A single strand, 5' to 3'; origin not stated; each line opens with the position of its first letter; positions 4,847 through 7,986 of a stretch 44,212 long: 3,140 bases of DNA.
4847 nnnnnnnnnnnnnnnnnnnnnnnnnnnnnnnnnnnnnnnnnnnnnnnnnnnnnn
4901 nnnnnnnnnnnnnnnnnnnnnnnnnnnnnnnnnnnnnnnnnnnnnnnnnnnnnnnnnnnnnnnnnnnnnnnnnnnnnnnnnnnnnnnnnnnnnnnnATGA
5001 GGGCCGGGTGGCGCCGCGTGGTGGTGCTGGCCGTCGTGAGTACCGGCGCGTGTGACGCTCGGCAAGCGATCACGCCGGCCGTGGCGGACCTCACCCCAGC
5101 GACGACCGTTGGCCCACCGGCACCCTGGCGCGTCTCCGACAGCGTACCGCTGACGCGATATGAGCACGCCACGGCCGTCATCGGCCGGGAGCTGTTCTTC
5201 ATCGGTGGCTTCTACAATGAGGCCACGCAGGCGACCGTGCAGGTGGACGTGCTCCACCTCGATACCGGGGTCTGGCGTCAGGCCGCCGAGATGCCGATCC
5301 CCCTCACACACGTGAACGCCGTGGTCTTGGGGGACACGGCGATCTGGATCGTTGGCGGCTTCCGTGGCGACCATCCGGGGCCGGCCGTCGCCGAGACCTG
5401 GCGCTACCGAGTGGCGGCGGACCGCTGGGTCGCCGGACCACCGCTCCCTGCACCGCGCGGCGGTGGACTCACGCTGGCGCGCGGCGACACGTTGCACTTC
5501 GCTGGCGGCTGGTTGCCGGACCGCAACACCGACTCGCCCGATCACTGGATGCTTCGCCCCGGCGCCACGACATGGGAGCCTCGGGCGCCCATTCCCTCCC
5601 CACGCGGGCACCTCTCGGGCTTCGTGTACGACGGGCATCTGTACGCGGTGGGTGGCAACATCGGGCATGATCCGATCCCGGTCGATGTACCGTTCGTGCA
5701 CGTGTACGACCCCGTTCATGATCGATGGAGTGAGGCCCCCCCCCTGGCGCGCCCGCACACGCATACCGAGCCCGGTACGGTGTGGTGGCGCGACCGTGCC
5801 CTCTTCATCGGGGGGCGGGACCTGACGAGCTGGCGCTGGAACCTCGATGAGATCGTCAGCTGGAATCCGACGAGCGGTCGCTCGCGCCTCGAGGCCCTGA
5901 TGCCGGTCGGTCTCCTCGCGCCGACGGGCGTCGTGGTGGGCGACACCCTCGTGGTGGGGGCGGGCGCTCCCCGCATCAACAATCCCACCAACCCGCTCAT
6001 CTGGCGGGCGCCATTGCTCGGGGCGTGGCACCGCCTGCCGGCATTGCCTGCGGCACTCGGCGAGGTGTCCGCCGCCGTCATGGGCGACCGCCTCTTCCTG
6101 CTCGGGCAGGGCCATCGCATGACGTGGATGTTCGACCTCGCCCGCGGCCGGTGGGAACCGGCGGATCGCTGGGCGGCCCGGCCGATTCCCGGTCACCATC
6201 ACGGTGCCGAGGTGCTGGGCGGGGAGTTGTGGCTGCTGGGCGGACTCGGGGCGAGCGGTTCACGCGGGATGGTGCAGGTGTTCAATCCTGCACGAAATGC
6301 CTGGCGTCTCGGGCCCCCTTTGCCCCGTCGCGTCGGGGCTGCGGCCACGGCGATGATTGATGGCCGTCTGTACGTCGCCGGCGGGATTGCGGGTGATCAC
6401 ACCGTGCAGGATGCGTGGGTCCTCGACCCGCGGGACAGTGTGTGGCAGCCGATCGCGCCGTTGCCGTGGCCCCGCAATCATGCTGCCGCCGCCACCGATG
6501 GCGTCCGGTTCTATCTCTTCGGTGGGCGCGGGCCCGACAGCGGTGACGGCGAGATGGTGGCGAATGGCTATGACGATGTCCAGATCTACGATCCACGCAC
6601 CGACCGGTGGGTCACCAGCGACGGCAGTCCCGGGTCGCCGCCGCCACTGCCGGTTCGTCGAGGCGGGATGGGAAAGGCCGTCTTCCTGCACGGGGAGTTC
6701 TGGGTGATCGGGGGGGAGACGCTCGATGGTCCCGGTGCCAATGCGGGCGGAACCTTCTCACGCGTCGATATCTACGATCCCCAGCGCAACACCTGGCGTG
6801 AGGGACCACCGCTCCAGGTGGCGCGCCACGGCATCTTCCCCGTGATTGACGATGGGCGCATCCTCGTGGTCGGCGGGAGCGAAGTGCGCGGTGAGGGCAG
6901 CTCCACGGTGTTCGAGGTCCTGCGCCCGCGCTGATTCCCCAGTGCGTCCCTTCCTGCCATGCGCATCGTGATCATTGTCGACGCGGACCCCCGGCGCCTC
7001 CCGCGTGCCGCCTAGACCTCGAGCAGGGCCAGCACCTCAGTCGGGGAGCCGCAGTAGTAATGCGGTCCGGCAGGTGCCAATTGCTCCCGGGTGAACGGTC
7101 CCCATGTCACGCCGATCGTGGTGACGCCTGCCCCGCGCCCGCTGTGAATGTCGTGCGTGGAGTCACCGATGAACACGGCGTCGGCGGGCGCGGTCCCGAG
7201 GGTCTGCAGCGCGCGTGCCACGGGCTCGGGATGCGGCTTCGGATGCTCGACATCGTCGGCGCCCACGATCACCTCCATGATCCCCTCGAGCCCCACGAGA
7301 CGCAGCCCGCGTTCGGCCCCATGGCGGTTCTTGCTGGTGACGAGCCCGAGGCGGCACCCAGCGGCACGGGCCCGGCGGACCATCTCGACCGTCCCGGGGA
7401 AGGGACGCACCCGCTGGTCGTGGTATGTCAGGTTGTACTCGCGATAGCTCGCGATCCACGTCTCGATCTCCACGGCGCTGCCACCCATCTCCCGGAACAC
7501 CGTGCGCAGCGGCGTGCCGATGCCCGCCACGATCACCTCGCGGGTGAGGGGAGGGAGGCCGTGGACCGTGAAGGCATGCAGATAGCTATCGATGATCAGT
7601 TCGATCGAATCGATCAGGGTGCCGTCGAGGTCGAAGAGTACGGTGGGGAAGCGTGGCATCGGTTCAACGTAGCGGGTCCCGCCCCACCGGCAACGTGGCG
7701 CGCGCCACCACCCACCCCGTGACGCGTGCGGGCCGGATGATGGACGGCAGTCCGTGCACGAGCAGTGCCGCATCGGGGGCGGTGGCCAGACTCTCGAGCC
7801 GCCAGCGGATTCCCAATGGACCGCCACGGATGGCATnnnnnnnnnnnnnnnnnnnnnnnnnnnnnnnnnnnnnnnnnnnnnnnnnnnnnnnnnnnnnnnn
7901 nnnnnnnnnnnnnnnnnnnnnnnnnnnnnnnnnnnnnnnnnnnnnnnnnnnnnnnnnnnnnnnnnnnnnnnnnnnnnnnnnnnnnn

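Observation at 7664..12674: Nuclease-less PglX/MmeI-like m6A methyltransferase translationally coupled to an SNF2 helicase: candidate minimal BREX/DISARM/type-ISP-like module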

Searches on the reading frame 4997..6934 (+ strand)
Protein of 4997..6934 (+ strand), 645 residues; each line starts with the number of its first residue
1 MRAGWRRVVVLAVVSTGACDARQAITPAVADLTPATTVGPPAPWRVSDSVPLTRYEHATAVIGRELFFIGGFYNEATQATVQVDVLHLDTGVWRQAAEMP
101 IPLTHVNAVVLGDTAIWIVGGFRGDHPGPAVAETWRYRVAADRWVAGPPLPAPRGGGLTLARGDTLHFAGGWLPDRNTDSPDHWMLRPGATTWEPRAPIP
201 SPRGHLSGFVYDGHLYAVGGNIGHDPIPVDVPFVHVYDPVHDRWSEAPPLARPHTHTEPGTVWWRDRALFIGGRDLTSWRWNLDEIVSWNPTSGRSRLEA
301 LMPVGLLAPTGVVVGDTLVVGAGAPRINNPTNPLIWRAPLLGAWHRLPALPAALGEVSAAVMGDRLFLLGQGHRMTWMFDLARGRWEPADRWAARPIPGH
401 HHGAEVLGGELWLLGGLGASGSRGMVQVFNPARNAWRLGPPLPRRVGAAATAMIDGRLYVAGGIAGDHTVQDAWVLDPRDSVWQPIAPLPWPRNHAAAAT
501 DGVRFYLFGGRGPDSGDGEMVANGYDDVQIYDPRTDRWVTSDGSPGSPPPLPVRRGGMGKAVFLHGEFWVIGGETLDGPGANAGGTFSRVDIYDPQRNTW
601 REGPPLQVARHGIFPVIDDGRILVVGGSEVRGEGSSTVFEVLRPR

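Call 12: search_protein_families(library=pfam, proteins=[window:4997-6934:+], max_evalue=0.001)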
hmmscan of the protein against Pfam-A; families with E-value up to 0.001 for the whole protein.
window:4997-6934:+ (645 aa): 10 families
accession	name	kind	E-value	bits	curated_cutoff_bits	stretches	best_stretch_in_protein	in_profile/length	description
PF24681.1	Kelch_KLHDC2_KLHL20_DRC7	-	1e-48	166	50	4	440-627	46-221/221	KLHDC2/KLHL20/DRC7 Kelch-repeats domain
PF01344.31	Kelch_1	-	1.1e-48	162.7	20.1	5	449-490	5-46/46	Kelch motif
PF13964.12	Kelch_6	-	6.6e-44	147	25.3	4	450-490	6-47/50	Kelch motif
PF25210.1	Kelch_FKB95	-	7e-32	111.5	70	4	404-540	38-164/268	FKB95, Kelch-repeats domain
PF13418.12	Kelch_4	-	1.6e-30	105.2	21.6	3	566-606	13-47/49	Galactose oxidase, central domain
PF13415.12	Kelch_3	-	9.3e-27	93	22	0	408-452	1-47/48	Galactose oxidase, central domain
PF07646.21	Kelch_2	-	1.3e-25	88.4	21.3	1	448-490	4-48/48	Kelch motif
PF24981.1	Beta-prop_ATRN-LZTR1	-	9.7e-21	74.7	50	2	376-573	69-279/289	Attractin/LZTR1 beta-propeller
PF24996.1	NANM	-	1.5e-19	70.5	45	1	440-540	2-98/350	N-acetylneuraminate epimerase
PF13854.13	Kelch_HCF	-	4.4e-08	33.2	113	0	452-518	197-265/345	Host cell factor, Kelch-repeats domain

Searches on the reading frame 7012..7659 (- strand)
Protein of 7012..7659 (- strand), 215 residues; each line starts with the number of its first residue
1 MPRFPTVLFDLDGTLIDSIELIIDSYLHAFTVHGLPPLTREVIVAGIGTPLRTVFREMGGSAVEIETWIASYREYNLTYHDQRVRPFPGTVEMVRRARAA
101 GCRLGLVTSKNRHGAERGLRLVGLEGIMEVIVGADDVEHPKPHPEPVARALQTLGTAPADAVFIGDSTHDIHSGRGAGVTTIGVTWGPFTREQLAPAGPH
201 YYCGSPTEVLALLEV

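Call 63: search_protein_families(library=ncbifam, proteins=[window:7012-7659:-], max_evalue=0.001)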
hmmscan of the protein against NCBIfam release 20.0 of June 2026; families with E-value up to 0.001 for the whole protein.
window:7012-7659:- (215 aa): 36 families (the best 25 are shown)
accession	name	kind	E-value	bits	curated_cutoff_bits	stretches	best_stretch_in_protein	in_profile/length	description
NF009804.0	PRK13288.1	equivalog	1.6e-59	200.9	218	1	6-214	5-211/215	pyrophosphatase PpaX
TIGR01449.2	PGP_bact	equivalog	2.3e-33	115.6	180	1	7-211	1-211/213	phosphoglycolate phosphatase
TIGR01454.1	AHBA_synth_RP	hypoth_equivalog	8.2e-31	107.2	246.65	1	7-213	1-203/205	AHBA synthesis associated protein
NF009695.0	PRK13222.1-2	equivalog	1.1e-28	100.3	225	1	6-213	8-222/226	phosphoglycolate phosphatase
NF009700.0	PRK13226.1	equivalog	2.4e-25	89.6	342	1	4-187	11-197/229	phosphoglycolate phosphatase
TIGR03351.1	PhnX-like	hypoth_equivalog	1.6e-23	83.8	218.9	1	7-213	4-219/220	phosphonatase-like hydrolase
NF009697.0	PRK13222.1-4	equivalog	7.9e-23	81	327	1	6-211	9-220/232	phosphoglycolate phosphatase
NF009696.0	PRK13222.1-3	equivalog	2.9e-22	79.4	359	1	5-188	4-190/223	N-acetylmuramic acid 6-phosphate phosphatase MupP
NF009694.0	PRK13222.1-1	equivalog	3.8e-20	72.3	415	1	87-201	113-227/252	phosphoglycolate phosphatase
TIGR02253.1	CTE7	subfamily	4.2e-20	72.5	169.75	1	68-209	77-220/221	TIGR02253 family HAD-type hydrolase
NF053653.1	InDiPhoBT2121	equivalog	2.2e-19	69.9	245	1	6-200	3-202/216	inorganic diphosphatase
TIGR02009.1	PGMB-YQAB-SF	subfamily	1.9e-18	67.3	153.35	1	6-184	3-186/186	beta-phosphoglucomutase family hydrolase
NF009698.0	PRK13223.1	equivalog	2.9e-14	52.9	466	1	6-187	15-203/272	phosphoglycolate phosphatase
TIGR01422.2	phosphonatase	equivalog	3.1e-14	52.9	220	1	69-185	82-200/251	phosphonoacetaldehyde hydrolase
TIGR01509.1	HAD-SF-IA-v3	subfamily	3.9e-14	53.1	29.4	1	64-184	44-154/154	HAD-IA family hydrolase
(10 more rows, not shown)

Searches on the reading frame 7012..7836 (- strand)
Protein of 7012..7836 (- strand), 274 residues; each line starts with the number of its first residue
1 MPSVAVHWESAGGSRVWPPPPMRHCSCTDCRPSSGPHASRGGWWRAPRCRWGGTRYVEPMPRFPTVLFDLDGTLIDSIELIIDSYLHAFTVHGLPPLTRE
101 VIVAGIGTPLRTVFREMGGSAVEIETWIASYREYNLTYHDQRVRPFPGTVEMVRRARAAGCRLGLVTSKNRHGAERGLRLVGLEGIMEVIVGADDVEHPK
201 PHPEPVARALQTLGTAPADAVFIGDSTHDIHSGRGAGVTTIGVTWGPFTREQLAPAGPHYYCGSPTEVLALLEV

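Call 12: search_protein_families(library=pfam, proteins=[window:7012-7836:-], max_evalue=0.001)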
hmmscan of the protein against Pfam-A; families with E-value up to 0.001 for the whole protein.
window:7012-7836:- (274 aa): 4 families
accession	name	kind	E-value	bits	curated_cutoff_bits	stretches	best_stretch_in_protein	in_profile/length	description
PF13419.12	HAD_2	-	1.5e-47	162.4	23.8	1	66-243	1-178/178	Haloacid dehalogenase-like hydrolase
PF00702.32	Hydrolase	-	8.2e-28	98.5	26.4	1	65-237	3-191/191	haloacid dehalogenase-like hydrolase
PF12710.13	HAD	-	6e-15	56.6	27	1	66-231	1-186/189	haloacid dehalogenase-like hydrolase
PF13242.12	Hydrolase_like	-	1.3e-12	47.9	22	1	200-262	4-69/75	HAD-hyrolase-like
